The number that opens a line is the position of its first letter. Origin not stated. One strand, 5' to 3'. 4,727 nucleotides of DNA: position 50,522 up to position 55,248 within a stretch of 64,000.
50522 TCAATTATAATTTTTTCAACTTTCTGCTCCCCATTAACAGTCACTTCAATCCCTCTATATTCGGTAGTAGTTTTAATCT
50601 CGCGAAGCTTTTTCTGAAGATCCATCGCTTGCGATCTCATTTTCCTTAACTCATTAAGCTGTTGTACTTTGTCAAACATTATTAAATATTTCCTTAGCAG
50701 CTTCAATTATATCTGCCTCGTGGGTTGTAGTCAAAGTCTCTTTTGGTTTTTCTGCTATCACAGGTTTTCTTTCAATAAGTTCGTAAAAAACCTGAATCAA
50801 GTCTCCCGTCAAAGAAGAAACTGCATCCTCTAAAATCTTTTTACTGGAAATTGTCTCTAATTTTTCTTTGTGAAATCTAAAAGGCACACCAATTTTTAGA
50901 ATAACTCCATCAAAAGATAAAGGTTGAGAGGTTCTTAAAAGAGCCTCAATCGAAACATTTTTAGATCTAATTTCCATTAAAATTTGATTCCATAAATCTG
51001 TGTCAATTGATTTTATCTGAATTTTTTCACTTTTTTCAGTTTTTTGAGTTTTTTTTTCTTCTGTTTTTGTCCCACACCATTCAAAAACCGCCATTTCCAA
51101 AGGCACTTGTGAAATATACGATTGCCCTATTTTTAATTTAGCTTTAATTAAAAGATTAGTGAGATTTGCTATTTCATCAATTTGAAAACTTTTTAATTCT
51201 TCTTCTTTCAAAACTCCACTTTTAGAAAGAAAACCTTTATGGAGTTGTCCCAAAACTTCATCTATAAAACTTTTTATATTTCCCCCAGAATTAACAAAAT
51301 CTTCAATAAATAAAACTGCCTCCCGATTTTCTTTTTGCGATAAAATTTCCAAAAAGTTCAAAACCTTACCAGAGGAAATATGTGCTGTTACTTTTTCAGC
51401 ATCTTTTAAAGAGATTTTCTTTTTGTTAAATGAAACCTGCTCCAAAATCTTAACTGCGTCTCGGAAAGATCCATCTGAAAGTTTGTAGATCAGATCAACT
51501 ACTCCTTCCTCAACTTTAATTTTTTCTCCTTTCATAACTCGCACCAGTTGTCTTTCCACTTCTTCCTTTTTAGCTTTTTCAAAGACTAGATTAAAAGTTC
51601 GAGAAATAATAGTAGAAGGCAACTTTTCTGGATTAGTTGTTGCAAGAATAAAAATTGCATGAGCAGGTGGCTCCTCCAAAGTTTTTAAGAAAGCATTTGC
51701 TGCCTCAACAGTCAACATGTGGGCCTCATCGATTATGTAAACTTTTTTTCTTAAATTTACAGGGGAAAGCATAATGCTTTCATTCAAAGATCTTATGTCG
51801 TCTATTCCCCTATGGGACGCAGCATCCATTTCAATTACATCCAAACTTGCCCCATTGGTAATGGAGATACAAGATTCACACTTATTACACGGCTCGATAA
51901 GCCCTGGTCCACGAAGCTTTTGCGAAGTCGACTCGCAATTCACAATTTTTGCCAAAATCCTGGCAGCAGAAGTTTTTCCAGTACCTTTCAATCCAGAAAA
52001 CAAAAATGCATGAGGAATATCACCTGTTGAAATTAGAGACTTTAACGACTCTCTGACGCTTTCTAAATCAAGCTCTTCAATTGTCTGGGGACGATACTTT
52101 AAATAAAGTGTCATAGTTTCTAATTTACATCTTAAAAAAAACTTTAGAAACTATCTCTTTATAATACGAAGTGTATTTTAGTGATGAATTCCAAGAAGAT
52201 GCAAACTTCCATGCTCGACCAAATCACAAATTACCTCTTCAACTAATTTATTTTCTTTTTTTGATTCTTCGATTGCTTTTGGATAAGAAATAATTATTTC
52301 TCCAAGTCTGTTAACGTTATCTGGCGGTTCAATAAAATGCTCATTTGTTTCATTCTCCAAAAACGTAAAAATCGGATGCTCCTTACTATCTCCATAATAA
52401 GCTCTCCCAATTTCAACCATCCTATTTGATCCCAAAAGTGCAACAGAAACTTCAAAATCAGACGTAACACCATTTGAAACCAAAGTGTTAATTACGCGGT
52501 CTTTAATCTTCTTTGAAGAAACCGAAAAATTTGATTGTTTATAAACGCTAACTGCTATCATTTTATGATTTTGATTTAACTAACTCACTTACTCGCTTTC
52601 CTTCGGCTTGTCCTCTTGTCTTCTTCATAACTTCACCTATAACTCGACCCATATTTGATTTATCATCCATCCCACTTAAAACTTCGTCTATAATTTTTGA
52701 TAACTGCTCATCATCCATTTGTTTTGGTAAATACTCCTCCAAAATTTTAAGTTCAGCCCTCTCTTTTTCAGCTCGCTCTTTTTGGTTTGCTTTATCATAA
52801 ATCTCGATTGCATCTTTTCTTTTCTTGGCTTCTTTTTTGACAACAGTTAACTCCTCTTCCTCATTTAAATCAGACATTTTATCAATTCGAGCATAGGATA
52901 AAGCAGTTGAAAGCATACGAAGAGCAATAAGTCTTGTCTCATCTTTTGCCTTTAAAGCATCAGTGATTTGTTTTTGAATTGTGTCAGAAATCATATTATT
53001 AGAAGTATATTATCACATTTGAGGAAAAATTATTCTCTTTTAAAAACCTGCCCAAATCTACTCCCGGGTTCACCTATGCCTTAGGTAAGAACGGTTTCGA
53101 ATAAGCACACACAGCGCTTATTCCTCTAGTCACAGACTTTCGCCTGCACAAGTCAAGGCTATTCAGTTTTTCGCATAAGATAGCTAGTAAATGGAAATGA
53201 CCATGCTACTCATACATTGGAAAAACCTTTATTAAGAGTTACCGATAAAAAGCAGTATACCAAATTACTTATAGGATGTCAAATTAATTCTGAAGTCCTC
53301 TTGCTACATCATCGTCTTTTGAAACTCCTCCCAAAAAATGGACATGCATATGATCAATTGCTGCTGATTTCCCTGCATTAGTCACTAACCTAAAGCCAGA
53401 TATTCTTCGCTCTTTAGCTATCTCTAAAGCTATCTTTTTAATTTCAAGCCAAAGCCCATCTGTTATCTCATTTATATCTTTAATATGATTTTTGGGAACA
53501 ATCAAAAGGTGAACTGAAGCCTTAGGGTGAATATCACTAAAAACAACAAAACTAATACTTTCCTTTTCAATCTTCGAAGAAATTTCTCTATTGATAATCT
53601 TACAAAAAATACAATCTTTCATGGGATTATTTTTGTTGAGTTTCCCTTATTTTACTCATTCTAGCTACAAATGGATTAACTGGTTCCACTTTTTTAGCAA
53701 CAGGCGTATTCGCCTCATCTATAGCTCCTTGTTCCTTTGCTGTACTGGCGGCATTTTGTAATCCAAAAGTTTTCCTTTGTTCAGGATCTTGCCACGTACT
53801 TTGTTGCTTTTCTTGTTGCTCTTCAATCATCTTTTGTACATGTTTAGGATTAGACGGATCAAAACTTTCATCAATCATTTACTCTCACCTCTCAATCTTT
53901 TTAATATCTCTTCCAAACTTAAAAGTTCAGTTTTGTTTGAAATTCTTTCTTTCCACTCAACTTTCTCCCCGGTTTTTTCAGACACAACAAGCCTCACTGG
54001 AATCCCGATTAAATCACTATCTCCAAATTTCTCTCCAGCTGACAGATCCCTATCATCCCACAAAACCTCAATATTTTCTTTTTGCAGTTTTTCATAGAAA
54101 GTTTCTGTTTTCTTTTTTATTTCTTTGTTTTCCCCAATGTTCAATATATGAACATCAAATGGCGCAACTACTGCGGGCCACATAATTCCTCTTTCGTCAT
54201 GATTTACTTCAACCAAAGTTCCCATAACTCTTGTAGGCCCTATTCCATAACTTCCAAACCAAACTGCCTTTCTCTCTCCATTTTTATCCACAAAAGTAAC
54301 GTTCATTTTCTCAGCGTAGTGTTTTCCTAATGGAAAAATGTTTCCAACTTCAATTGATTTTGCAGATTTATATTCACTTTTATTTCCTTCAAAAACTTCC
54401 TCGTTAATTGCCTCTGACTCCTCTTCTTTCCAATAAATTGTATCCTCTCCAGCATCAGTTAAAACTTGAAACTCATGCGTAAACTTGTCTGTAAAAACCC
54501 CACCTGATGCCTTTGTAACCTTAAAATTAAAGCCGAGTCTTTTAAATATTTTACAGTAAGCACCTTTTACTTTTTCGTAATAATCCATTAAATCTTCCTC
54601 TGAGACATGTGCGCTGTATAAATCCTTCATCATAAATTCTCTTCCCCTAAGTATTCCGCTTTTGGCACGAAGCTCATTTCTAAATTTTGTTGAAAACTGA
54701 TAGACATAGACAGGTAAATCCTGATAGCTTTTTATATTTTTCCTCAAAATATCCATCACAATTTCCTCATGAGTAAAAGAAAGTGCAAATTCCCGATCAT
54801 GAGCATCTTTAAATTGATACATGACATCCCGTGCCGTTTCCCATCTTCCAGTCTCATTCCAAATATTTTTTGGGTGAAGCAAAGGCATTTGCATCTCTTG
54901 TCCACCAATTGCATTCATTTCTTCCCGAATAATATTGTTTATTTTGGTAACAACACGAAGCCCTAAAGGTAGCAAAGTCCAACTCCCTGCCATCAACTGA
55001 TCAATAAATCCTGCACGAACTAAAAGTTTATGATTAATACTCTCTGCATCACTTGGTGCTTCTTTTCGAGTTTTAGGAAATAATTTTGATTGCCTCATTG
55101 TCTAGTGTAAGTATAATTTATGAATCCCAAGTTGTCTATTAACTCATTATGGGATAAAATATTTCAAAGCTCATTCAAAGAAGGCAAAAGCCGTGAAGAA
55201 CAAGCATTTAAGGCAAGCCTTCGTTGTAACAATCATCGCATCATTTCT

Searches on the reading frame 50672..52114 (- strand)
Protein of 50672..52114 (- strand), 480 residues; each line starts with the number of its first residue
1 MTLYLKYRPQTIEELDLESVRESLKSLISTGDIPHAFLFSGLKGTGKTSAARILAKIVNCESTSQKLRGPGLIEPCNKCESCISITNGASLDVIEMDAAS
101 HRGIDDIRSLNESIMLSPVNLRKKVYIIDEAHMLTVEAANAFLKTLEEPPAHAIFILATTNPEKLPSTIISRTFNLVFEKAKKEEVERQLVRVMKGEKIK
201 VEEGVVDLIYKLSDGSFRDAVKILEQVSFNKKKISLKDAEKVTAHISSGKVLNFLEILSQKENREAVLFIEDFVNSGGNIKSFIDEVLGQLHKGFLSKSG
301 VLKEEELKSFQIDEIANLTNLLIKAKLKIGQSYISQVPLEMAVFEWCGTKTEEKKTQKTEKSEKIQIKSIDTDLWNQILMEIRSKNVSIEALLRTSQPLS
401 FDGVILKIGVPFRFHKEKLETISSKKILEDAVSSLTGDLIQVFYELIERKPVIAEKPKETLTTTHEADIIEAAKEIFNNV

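Call 50: search_protein_families(library=pfam, proteins=[window:50672-52114:-], max_evalue=0.00001)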
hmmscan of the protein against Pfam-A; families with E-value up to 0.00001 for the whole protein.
window:50672-52114:- (480 aa): 3 families
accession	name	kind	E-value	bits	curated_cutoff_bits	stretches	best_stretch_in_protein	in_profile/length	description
PF13177.12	DNA_pol3_delta2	-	6.4e-41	140.5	27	1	20-180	5-159/161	DNA polymerase III, delta subunit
PF00004.35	AAA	-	2.5e-10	41.4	21.2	1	38-173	2-123/131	ATPase family associated with various cellular activities (AAA)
PF20964.2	DnaX_C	-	1.2e-08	35.3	26.2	1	372-458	13-99/113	DNA polymerase III subunit tau, C-terminal domain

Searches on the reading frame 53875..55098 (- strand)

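Call 50: search_protein_families(library=pfam, proteins=[window:53875-55098:-], max_evalue=0.00001)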
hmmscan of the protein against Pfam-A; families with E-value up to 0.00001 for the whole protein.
window:53875-55098:- (407 aa): 2 families
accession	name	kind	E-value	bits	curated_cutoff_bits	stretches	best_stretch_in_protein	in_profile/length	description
PF00587.30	tRNA-synt_2b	-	8.7e-32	111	29.3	1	94-299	1-179/179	tRNA synthetase class II core domain (G, H, P, S and T)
PF03129.25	HGTP_anticodon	-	9.3e-14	51.8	21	1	315-403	1-92/94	Anticodon binding domain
